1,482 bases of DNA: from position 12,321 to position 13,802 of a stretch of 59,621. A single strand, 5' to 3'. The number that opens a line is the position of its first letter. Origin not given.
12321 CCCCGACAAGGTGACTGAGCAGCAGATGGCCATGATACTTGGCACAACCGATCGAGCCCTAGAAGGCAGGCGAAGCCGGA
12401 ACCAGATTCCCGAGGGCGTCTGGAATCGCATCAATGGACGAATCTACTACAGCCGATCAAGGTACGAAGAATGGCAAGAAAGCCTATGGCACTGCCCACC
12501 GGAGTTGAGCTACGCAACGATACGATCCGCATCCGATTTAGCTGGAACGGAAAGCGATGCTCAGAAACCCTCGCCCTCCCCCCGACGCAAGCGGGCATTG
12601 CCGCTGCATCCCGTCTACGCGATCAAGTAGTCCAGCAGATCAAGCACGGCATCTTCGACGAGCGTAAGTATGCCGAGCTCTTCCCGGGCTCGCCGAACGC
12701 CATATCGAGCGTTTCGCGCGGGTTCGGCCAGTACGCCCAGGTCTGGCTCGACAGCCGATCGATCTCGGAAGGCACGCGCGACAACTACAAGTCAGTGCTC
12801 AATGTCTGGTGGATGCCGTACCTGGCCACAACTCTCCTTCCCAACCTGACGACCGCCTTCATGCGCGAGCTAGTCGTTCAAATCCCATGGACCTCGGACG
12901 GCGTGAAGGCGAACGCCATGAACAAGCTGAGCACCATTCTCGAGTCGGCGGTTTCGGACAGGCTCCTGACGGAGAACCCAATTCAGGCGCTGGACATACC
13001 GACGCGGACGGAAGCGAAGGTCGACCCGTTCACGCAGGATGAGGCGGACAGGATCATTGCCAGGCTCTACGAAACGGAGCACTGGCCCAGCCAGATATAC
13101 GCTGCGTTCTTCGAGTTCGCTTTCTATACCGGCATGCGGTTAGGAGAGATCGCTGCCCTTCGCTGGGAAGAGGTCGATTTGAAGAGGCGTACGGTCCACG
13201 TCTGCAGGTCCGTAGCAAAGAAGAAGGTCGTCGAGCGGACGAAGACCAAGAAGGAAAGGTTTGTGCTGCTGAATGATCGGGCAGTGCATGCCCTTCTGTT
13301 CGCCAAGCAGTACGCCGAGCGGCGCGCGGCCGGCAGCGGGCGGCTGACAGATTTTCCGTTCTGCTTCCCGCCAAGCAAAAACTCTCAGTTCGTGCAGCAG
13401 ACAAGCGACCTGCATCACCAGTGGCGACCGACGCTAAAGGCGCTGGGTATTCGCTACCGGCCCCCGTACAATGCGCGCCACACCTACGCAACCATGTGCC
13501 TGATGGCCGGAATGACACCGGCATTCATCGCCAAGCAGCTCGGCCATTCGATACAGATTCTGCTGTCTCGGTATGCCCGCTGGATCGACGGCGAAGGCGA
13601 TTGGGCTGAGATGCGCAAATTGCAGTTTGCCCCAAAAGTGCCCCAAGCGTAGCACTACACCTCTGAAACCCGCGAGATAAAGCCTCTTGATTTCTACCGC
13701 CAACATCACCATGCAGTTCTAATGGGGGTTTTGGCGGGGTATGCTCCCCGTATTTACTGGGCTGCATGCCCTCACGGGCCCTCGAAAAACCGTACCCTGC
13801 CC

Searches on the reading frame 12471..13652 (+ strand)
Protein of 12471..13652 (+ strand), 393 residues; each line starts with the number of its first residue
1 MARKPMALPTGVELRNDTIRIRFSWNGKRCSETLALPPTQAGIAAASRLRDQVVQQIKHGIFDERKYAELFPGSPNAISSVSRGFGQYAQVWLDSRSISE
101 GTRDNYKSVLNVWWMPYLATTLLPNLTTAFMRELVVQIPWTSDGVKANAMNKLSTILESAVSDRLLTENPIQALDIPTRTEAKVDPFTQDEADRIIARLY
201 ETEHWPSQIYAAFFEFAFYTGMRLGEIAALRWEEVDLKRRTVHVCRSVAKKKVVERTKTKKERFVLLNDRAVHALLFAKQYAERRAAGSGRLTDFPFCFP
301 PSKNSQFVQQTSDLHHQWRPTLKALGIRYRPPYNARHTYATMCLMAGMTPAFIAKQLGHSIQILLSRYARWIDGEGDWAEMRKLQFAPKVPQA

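Call 14: search_protein_families(library=pfam, proteins=[window:12471-13652:+], max_evalue=0.01)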
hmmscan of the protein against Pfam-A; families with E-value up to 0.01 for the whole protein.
window:12471-13652:+ (393 aa): 3 families
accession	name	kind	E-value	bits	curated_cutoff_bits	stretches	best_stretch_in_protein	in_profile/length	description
PF00589.27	Phage_integrase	-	1.5e-21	77.4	27.1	1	188-370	4-167/172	Phage integrase family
PF12167.14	Arm-DNA-bind_2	-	1.1e-17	64.2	22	1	9-75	1-65/65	Arm DNA-binding domain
PF14659.12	Phage_int_SAM_3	-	0.005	17.5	22.6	0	85-134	2-53/58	Phage integrase, N-terminal SAM-like domain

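Call 16: find_encoding_contigs(protein=window:12471-13652:+, flank=10000, max_places=10)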
Protein window:12471-13652:+ (393 aa): no gene with exactly this product is on record in the collection.

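Call 18: find_related_loci(query=window:12471-13652:+, collection=genome_contigs, flank=10000)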
Query window:12471-13652:+ (393 aa) in genome_contigs; peptide patterns used: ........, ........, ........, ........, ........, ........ (x = any residue, [..] = any of these).
100 stretches matched a pattern; 14 encode a relative of the query (tblastn E <= 1e-3); 12 distinct loci.
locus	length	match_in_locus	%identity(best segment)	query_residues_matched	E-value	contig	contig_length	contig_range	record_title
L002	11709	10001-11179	98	1-393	0e+0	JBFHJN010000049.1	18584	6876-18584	MAG: Coriobacteriia bacterium isolate Mix_sand07.2021.05.G.64 k141_1811862_length_18584_cov_10.0000, whole genome shotgu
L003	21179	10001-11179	97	1-393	0e+0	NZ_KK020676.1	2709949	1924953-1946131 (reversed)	Stutzerimonas stutzeri KOS6 scaffold2, whole genome shotgun sequence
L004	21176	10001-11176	82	1-392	0e+0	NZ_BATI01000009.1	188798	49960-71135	Aquipseudomonas alcaligenes NBRC 14159, whole genome shotgun sequence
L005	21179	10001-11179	80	1-393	0e+0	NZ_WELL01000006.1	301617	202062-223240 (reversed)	Pseudomonas sp. L-22-4S-12 NODE_6_length_301617_cov_334.469588, whole genome shotgun sequence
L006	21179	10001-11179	78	1-393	0e+0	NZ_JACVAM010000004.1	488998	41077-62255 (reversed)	Pseudomonas sp. PDM16 NODE_4_length_488998_cov_47.532106, whole genome shotgun sequence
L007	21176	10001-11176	76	1-392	0e+0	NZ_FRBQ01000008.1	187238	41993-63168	Phytopseudomonas punonensis strain CECT 8089, whole genome shotgun sequence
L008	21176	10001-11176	74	1-392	0e+0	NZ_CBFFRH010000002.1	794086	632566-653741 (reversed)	Pseudomonas sp. LRF_L74 NODE_2_length_794086_cov_80.612004, whole genome shotgun sequence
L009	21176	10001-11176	76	1-392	0e+0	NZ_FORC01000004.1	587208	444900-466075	Phytopseudomonas argentinensis strain LMG 22563, whole genome shotgun sequence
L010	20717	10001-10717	71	146-393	5e-114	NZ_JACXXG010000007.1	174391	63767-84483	Stutzerimonas kunmingensis strain 28M-8 NODE_7_length_174391_cov_52.9254, whole genome shotgun sequence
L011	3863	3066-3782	71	146-393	7e-116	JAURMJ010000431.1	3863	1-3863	MAG: Quisquiliibacterium sp. isolate SFB_Oligo_Co_3 k141_4754558, whole genome shotgun sequence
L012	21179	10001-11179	74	1-393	0e+0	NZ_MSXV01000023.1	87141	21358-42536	Pseudomonas sp. PA15(2017) strain PA15 NODE_25_length_87023_cov_33.932362, whole genome shotgun sequence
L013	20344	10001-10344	88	279-393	5e-51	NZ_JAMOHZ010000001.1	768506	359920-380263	Stutzerimonas stutzeri strain 28a22 40Pst28a22gv13C001, whole genome shotgun sequence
